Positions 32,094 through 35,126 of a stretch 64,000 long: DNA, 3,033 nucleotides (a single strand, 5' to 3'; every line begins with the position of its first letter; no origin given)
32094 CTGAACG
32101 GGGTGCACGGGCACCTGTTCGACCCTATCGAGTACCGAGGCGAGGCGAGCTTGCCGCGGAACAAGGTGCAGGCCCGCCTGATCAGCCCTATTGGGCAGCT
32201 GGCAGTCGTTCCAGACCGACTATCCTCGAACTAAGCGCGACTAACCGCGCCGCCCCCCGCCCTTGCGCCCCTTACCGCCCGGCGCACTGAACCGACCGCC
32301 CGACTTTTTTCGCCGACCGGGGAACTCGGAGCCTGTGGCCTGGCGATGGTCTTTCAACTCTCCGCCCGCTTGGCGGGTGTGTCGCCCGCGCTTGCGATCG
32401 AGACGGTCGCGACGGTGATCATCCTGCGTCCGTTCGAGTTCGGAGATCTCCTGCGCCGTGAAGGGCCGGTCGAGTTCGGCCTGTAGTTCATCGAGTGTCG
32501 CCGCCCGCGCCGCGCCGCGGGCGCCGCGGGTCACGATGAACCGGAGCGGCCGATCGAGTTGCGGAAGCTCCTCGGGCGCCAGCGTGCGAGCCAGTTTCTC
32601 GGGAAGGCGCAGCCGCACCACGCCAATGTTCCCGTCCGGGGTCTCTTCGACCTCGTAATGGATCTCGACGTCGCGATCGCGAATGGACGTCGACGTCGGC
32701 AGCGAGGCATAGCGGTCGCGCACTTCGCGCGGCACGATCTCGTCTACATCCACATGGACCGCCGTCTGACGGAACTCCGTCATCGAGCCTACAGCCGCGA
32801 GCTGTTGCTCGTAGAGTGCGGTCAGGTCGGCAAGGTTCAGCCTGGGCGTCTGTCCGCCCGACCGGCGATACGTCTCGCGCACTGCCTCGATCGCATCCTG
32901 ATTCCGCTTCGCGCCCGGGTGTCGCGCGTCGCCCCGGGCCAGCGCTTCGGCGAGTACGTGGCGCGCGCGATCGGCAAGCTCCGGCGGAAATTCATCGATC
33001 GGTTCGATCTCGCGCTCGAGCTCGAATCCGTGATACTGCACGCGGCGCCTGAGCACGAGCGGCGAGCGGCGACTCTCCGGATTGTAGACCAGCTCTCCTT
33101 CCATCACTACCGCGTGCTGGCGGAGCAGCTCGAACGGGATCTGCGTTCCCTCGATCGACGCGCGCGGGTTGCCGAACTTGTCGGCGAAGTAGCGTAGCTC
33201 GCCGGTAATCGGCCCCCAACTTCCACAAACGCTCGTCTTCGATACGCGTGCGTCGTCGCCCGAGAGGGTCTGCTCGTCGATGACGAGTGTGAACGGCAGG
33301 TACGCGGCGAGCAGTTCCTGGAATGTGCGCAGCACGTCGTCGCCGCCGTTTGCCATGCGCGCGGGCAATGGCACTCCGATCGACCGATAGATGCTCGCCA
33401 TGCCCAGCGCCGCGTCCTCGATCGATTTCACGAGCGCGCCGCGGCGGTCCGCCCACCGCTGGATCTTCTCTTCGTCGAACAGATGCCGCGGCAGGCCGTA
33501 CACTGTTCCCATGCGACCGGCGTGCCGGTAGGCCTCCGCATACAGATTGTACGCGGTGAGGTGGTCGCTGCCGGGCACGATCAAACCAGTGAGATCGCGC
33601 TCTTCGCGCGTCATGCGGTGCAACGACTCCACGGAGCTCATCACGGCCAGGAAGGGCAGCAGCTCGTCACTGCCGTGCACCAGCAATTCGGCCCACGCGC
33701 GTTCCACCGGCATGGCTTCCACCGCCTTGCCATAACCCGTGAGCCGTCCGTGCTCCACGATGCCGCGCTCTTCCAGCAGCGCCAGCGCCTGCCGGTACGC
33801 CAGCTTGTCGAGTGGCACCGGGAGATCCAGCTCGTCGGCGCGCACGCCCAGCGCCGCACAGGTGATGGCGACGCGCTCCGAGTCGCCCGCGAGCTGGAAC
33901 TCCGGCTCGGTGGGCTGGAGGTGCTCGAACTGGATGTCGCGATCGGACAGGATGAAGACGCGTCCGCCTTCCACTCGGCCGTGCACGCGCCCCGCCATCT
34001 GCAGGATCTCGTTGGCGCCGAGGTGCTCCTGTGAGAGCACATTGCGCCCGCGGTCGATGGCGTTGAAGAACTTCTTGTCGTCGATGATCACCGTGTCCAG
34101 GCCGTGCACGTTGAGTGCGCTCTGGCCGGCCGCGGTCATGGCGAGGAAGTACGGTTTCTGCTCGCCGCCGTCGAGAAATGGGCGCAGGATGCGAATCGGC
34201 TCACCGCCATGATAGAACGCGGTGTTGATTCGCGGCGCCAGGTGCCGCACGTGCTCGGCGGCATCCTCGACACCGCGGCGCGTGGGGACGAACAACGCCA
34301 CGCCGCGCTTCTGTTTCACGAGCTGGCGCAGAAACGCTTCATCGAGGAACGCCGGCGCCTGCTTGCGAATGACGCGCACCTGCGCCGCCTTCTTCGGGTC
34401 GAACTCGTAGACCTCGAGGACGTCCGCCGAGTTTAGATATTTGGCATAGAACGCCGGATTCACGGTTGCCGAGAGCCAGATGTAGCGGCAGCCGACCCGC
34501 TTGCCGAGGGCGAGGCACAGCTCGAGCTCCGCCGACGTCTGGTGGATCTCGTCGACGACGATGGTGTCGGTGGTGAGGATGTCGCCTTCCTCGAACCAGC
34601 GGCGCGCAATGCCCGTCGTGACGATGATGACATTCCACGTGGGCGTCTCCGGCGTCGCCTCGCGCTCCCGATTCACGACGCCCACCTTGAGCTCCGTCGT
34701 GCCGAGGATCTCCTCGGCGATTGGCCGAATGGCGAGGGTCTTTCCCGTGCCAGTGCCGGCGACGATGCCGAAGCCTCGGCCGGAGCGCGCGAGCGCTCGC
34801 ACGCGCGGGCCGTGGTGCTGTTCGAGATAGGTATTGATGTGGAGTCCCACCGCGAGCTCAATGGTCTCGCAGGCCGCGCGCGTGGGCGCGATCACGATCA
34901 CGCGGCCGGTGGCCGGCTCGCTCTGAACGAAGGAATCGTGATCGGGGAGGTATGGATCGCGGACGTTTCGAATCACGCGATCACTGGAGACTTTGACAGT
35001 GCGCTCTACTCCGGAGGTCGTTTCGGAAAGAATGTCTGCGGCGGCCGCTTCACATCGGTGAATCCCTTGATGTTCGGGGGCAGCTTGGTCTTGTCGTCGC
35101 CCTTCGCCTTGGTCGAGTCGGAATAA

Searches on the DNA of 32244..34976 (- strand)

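Call 46: search_with_rna_model(model_id=R1, sources=[L001, L002, L003, L004, L005, L006, L007, L008, L009, L010, L011, L012, L013, L014, L015, L016, L017, L018, L019, L020, L021, L022, L023, L024, L025, L026, L027, L028, L029, L030, L031, L032, L033, L034, L035, L036, L037, L038], max_evalue=0.01)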
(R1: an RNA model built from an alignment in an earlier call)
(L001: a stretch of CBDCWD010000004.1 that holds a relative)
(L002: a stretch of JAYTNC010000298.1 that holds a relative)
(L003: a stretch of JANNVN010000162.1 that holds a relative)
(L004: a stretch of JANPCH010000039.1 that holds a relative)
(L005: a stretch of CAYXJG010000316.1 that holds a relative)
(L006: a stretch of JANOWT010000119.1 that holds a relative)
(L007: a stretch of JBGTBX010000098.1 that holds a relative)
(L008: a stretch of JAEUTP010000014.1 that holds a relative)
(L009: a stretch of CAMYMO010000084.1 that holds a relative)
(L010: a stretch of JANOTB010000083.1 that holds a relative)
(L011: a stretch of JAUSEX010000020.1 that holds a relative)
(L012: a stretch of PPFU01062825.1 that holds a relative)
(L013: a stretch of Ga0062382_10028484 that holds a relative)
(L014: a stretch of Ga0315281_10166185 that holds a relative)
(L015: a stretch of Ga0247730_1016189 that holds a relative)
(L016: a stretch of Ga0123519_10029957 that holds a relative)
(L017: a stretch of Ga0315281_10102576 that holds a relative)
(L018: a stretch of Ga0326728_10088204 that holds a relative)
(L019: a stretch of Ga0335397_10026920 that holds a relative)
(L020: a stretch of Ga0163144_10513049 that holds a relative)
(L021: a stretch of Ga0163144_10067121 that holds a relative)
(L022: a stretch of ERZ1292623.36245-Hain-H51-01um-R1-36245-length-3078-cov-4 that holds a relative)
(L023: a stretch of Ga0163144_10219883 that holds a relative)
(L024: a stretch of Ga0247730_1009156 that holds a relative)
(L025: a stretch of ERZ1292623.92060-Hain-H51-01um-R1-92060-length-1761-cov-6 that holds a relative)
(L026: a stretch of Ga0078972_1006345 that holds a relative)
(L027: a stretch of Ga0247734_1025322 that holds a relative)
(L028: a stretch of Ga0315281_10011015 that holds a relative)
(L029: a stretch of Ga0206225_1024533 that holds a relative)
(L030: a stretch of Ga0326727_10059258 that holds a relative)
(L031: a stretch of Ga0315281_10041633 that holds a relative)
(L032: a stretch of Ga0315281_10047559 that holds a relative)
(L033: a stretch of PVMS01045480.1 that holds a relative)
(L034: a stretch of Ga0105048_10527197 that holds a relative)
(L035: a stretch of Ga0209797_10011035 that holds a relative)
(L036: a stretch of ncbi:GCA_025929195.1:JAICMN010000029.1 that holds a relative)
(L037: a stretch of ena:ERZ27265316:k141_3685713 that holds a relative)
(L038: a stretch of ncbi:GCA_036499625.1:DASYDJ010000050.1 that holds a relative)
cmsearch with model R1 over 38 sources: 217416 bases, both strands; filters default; matches with E-value up to 0.01: 36.
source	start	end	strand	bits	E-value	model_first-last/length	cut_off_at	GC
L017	1037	1131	-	73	7.7e-19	1-92/92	no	0.67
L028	11388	11481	-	66.6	7e-17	1-92/92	no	0.6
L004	2730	2824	-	65.1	2e-16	1-92/92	no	0.6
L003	2600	2693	+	64.8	2.4e-16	1-92/92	no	0.6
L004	1689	1783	-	62.4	1.3e-15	1-92/92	no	0.62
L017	3111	3245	-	59.3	1.1e-14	1-92/92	no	0.63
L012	1190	1289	+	59.3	1.1e-14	1-92/92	no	0.54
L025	110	217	-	58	2.7e-14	1-92/92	no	0.65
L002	885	980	+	57.6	3.5e-14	1-92/92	no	0.57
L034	93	214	-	54.8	2.5e-13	1-92/92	no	0.53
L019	5169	5289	-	53.6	5.7e-13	1-92/92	no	0.57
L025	962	1036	-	53.6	5.8e-13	1-92/92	no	0.57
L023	1592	1712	+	52.9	9.2e-13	1-92/92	no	0.53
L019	4271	4391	-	51.1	3.3e-12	1-92/92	no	0.57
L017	1712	1812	-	47.8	3.2e-11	1-92/92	no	0.59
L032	3627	3736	+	46.9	6.1e-11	1-92/92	no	0.65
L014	1693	1752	-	46.5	8.2e-11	1-92/92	no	0.68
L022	2833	2943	+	44.3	3.7e-10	1-92/92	no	0.62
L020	191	251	-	44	4.7e-10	1-92/92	no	0.72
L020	331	390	+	43.9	4.8e-10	1-92/92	no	0.73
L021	1839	1913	+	40.9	3.9e-09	1-92/92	no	0.67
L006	1813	1948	+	40.7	4.5e-09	1-92/92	no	0.62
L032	4283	4343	+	40.3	5.9e-09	1-92/92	no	0.56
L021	4263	4370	+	38.4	2.3e-08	1-92/92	no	0.56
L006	3112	3187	+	38.3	2.5e-08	1-92/92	no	0.58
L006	1180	1313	+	37.7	3.7e-08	1-92/92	no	0.69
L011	559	617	+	35.6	1.6e-07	1-92/92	no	0.58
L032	4797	4923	+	35.6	1.6e-07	1-92/92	no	0.62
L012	474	569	+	35.5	1.7e-07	1-92/92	no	0.69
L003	6357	6452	+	34.1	4.4e-07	1-92/92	no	0.61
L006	2374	2473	+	32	2e-06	1-92/92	no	0.58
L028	12070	12182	-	30.1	7e-06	1-92/92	no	0.65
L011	1178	1237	+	29.5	1.1e-05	1-92/92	no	0.55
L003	5238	5333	+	26.1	0.00011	1-92/92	no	0.55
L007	3151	3216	-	22.5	0.0014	1-92/92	no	0.61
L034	93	214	+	20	0.0081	1-92/92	no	0.53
